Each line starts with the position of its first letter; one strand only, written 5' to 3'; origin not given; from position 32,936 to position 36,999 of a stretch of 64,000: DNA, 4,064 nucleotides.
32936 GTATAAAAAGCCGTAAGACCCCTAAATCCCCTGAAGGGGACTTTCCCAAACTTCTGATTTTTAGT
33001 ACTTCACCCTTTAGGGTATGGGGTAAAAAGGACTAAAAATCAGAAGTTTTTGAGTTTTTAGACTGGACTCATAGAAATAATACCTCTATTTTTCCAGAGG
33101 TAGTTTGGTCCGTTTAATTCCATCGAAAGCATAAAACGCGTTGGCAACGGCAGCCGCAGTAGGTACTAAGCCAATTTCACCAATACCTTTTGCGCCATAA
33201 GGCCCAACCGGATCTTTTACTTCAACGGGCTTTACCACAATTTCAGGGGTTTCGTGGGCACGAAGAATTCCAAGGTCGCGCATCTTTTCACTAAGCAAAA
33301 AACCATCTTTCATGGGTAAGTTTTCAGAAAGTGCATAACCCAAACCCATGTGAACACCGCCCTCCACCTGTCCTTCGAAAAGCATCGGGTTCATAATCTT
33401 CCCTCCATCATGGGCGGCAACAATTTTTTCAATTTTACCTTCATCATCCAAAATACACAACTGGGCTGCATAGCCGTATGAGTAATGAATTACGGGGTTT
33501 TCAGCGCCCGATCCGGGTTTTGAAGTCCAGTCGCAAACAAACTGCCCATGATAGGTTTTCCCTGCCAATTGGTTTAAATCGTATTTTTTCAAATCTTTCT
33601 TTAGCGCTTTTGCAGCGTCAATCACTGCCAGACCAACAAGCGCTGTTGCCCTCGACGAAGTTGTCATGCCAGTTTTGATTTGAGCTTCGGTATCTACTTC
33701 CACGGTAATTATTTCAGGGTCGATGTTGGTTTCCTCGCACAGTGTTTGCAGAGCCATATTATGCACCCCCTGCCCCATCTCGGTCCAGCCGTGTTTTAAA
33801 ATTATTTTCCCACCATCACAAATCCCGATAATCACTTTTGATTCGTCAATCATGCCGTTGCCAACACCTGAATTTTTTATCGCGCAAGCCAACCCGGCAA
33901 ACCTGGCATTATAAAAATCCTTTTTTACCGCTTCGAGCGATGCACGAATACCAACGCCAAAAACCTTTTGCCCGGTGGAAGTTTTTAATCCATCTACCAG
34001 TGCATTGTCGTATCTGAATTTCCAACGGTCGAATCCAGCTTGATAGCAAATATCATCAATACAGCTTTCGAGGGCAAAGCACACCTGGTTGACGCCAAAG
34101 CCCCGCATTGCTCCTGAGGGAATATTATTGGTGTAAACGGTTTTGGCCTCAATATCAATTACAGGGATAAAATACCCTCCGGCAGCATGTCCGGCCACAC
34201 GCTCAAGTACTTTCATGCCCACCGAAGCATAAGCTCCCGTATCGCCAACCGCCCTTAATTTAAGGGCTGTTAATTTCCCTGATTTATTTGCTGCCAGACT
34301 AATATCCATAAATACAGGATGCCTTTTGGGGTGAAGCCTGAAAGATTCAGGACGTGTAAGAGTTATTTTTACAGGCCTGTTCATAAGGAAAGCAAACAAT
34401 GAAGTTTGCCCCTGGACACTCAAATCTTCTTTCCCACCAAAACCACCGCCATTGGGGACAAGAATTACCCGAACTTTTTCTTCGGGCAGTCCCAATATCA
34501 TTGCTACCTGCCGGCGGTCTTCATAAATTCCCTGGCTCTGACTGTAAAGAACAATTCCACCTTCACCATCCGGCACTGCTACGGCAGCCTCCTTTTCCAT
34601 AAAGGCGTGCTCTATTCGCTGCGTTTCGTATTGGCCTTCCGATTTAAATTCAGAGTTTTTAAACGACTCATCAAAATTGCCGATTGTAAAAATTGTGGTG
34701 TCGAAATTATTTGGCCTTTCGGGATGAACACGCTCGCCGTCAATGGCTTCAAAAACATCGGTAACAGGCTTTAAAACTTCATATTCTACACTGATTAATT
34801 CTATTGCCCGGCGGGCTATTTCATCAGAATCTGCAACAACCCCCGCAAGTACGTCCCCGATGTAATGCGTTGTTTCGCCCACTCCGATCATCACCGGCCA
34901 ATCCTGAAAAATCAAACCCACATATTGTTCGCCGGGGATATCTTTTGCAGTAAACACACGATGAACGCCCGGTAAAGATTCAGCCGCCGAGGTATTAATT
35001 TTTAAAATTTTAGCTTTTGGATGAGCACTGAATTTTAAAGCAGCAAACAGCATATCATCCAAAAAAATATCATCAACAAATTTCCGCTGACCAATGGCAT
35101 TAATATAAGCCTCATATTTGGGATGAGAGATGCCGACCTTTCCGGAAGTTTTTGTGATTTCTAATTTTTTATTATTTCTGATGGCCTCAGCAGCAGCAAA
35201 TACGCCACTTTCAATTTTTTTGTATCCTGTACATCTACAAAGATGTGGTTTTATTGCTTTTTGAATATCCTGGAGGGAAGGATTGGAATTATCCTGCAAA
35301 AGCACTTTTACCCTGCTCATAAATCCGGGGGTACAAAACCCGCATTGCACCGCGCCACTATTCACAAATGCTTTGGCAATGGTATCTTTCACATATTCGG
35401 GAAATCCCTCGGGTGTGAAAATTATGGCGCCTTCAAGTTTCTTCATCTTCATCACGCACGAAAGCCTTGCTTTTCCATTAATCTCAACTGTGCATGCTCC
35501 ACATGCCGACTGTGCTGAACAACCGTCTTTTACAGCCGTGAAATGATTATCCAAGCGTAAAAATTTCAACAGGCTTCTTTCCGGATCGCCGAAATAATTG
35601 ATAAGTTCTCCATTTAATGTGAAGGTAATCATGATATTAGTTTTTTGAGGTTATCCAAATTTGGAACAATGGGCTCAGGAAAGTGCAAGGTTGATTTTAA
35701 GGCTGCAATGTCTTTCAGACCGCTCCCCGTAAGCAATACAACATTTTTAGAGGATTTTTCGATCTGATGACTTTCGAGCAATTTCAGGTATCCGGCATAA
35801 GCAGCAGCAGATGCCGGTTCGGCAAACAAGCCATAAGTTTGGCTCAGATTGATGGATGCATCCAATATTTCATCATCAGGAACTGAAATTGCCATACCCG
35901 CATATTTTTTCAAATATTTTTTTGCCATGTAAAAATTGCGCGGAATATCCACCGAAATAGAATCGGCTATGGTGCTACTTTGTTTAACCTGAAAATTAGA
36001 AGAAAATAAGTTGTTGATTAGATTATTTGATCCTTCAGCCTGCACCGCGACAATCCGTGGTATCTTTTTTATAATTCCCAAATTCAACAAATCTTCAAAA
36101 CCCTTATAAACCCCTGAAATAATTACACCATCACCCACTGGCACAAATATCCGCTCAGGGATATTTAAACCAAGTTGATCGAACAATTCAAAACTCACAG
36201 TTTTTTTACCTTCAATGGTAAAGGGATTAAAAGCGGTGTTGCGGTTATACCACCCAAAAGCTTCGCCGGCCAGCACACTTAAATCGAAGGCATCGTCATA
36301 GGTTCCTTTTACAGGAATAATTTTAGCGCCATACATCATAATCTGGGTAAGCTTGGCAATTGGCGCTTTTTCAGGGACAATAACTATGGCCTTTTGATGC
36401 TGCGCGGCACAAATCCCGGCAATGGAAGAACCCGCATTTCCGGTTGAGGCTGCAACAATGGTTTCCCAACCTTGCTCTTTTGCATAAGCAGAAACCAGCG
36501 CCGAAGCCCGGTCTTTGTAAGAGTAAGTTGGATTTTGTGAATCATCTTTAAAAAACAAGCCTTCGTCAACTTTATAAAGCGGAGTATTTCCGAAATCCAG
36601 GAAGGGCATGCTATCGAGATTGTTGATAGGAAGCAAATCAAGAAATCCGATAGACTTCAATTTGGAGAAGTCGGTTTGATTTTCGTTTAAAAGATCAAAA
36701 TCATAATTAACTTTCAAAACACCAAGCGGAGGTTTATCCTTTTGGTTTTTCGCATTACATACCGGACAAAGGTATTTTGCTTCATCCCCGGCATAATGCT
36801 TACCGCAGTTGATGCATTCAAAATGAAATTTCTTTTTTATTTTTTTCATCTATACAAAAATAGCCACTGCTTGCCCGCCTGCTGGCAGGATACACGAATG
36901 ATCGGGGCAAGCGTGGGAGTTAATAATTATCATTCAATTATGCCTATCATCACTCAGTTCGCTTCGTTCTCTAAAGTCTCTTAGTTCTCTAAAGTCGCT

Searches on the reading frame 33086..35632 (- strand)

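Call 72: search_protein_families(library=pfam, proteins=[window:33086-35632:-], max_evalue=0.00001)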
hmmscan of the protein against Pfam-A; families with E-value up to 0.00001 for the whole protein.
window:33086-35632:- (848 aa): 4 families
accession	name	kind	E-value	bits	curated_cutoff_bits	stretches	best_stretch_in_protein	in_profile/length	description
PF02738.23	MoCoBD_1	-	1.3e-69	234.5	27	1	302-544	1-244/244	Molybdopterin cofactor-binding domain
PF20256.3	MoCoBD_2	-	3.8e-39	135.3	27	1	577-796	25-283/283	Molybdopterin cofactor-binding domain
PF01315.27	Ald_Xan_dh_C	-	1.3e-24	87.1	31.3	1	181-288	2-110/110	Aldehyde oxidase and xanthine dehydrogenase, a/b hammerhead domain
PF01799.25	Fer2_2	-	1.1e-20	73.9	30.3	1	75-143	3-73/75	[2Fe-2S] binding domain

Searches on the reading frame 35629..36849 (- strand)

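Call 72: search_protein_families(library=pfam, proteins=[window:35629-36849:-], max_evalue=0.00001)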
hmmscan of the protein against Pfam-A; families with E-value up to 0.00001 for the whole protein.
window:35629-36849:- (406 aa): 1 family
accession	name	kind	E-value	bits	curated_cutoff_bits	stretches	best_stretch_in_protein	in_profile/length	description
PF00291.31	PALP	-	1.7e-64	218.5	35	1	85-375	4-295/295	Pyridoxal-phosphate dependent enzyme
